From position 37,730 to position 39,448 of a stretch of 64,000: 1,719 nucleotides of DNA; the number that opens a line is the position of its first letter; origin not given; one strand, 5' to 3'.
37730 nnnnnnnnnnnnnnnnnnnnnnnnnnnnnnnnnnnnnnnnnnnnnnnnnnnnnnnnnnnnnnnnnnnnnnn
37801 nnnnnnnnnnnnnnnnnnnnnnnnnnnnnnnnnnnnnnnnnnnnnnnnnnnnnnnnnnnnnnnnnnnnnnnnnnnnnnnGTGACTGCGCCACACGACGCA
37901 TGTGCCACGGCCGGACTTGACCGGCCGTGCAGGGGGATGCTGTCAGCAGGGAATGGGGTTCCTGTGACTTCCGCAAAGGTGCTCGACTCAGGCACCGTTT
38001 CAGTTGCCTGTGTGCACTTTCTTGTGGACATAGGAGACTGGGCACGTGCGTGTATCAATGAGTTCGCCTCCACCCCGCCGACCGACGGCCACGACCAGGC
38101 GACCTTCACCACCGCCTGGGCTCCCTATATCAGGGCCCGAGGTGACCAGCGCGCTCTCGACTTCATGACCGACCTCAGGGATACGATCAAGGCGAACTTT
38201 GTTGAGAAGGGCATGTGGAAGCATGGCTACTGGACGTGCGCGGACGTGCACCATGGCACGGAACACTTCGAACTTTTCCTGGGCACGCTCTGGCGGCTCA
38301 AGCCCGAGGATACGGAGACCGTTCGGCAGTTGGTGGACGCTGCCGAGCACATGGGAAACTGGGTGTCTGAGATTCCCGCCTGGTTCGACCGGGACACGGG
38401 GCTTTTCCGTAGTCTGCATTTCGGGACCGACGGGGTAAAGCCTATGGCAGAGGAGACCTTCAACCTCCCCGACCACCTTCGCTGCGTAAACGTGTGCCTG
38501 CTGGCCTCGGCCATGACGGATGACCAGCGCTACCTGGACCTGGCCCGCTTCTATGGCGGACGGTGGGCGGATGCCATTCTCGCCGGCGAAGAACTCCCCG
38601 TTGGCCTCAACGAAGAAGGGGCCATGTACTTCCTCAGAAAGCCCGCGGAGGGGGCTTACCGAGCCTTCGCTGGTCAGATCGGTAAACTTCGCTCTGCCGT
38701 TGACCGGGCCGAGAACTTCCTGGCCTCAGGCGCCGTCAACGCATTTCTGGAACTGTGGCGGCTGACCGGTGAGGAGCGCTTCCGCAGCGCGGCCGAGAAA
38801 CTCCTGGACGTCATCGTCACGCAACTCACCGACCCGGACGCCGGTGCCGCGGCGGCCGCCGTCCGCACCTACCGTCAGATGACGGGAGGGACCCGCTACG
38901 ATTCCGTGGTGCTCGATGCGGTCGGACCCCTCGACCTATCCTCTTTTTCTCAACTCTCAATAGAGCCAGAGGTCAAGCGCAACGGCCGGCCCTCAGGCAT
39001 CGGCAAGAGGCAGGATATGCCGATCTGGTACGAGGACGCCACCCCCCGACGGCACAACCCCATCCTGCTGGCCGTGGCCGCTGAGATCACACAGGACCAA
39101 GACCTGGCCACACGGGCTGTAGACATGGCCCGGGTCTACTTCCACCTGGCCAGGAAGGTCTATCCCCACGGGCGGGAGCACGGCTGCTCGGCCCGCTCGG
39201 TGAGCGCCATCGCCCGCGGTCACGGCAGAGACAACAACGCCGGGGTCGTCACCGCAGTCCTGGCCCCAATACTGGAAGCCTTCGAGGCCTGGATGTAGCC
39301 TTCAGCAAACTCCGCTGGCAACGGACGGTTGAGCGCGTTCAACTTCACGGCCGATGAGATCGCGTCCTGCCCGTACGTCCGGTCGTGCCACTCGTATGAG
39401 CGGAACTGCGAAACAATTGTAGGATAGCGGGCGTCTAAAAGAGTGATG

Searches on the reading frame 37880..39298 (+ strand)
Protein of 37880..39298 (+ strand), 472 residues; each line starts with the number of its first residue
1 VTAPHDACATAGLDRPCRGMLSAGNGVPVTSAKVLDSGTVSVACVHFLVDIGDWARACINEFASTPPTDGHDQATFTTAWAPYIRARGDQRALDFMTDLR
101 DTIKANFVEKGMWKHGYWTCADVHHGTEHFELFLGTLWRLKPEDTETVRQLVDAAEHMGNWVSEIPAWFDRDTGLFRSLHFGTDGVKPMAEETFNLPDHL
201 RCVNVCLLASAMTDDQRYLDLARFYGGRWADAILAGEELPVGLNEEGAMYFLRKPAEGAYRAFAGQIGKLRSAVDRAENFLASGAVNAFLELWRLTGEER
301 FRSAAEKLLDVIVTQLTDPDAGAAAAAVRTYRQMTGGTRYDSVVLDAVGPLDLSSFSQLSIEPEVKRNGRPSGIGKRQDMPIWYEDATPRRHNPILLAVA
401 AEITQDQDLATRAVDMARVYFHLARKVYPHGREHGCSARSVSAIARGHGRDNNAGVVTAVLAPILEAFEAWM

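Call 19: search_protein_families(library=pfam, proteins=[window:37880-39298:+])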
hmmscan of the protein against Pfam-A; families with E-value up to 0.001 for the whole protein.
window:37880-39298:+ (472 aa): 0 families

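Call 62: find_homologous_proteins(query=window:37880-39298:+, max_evalue=1e-30)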
Query window:37880-39298:+ (472 aa): 300 proteins with E <= 1e-30 among 8000 candidates; the best 120 are listed.
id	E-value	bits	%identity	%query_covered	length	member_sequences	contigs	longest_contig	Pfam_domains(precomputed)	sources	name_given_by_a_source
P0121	4.6e-287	970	94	95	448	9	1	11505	-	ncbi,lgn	-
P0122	1.8e-252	856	83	94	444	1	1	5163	-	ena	-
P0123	1.4e-229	781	76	94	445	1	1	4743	-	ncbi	-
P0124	5.7e-229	779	76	94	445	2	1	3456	-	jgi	-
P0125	7.3e-223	759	73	96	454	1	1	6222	-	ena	-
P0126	1.6e-211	721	71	93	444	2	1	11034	-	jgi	-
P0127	2.6e-195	668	66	93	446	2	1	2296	-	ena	-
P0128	1.5e-191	656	61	93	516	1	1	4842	-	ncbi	-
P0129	1.9e-186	639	63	94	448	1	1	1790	-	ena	-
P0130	1.8e-184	632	63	93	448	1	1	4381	-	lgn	-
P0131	4.3e-182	624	62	93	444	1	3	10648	-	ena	-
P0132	1.1e-177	610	62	92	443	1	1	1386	-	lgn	-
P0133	4.3e-176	605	62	92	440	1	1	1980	-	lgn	-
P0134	1.3e-175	603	62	92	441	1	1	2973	-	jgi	jgi:hypothetical protein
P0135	3.7e-175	601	62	93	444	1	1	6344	-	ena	-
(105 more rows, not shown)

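Call 63: find_encoding_contigs(protein=P0121, flank=10000, max_places=3)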
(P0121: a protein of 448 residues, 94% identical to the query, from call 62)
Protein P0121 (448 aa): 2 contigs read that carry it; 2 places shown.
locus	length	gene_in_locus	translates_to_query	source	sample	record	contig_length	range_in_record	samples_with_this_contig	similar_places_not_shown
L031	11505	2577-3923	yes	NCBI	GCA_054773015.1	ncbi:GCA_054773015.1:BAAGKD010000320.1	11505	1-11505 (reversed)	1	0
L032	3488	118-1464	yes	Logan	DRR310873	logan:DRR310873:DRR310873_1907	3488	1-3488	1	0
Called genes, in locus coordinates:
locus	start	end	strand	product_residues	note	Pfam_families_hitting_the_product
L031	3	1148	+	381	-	?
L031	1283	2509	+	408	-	PF00079:Serpin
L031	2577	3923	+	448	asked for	-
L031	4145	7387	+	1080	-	-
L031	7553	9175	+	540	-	PF02811:PHP, PF07733:DNA_pol3_alpha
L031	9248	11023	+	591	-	PF17657:DNA_pol3_finger, PF14579:HHH_6, PF01336:tRNA_anti-codon (weak)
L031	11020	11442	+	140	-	PF13279:4HBT_2, PF03061:4HBT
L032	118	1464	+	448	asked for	-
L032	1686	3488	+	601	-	?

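Call 64: find_encoding_contigs(protein=P0122, flank=6000, max_places=2)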
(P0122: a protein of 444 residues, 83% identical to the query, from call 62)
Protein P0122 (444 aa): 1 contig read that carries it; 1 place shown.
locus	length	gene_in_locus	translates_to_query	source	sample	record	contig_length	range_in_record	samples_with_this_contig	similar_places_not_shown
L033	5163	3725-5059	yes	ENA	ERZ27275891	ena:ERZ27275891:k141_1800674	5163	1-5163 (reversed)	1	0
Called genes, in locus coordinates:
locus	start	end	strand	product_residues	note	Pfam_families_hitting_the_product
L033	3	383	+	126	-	?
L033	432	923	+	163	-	-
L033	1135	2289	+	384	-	PF01408:GFO_IDH_MocA, PF02894:GFO_IDH_MocA_C, PF22685:Gal80p_C-like (faint), PF22725:GFO_IDH_MocA_C3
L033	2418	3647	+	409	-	PF00079:Serpin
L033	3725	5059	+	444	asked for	-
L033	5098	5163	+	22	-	?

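Call 65: find_encoding_contigs(protein=P0126, flank=8000, max_places=2)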
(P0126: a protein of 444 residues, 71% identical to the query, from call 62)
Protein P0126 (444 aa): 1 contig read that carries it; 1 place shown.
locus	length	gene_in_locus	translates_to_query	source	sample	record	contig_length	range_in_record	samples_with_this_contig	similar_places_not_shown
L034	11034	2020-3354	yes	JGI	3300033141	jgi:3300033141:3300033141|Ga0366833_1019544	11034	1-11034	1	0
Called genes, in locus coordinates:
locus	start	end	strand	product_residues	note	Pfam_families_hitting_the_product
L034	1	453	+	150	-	?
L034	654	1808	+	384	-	PF01408:GFO_IDH_MocA, PF02894:GFO_IDH_MocA_C, PF22685:Gal80p_C-like (weak), PF22725:GFO_IDH_MocA_C3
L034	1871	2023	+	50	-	-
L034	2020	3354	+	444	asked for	-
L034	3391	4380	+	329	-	PF04909:Amidohydro_2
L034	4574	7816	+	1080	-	PF17957:Big_7 (weak)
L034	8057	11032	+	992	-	?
